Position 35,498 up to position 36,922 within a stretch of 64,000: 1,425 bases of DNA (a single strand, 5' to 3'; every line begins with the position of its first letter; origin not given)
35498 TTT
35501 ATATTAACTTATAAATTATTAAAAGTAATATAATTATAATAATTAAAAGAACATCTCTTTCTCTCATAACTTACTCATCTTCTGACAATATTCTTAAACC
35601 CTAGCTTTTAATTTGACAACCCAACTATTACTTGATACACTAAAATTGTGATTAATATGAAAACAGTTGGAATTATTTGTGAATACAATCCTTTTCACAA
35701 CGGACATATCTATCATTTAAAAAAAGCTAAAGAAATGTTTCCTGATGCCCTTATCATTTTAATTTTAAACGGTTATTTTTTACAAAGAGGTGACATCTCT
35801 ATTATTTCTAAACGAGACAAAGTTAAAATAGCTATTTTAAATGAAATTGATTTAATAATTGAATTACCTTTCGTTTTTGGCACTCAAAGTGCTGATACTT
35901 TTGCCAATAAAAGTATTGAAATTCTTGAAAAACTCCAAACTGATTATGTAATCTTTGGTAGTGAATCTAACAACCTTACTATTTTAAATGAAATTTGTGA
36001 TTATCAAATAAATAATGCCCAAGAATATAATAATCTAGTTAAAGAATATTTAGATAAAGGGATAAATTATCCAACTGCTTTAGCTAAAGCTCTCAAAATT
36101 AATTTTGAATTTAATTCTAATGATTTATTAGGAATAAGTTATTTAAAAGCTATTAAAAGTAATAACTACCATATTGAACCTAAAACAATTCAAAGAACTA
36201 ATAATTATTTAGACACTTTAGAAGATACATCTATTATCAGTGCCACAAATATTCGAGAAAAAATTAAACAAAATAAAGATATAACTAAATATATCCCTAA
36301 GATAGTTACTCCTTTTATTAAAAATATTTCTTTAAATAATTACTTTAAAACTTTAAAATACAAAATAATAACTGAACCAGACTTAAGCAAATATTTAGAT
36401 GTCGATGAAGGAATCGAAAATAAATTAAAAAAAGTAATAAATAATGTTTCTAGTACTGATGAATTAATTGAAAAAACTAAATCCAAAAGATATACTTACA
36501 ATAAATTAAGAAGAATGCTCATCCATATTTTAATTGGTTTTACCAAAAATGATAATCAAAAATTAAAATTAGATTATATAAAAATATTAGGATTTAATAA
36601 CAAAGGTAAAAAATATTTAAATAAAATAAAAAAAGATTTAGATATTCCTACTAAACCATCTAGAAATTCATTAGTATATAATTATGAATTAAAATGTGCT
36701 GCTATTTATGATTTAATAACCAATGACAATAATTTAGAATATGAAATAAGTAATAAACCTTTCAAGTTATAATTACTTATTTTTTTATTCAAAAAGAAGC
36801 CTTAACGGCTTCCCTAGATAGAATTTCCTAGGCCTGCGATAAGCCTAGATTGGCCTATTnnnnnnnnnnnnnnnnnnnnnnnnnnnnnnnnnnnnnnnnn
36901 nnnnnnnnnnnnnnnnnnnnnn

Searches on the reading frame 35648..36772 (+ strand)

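Call 27: search_protein_families(library=pfam, proteins=[window:35648-36772:+], max_evalue=0.00001)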
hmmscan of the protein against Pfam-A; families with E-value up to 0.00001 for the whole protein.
window:35648-36772:+ (374 aa): 2 families
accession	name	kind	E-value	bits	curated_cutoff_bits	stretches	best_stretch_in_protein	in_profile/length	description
PF05636.17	HIGH_NTase1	-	1.2e-108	364.5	27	1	4-362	1-394/402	HIGH Nucleotidyl Transferase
PF01467.32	CTP_transf_like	-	3.1e-08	34.3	21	1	13-205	6-133/133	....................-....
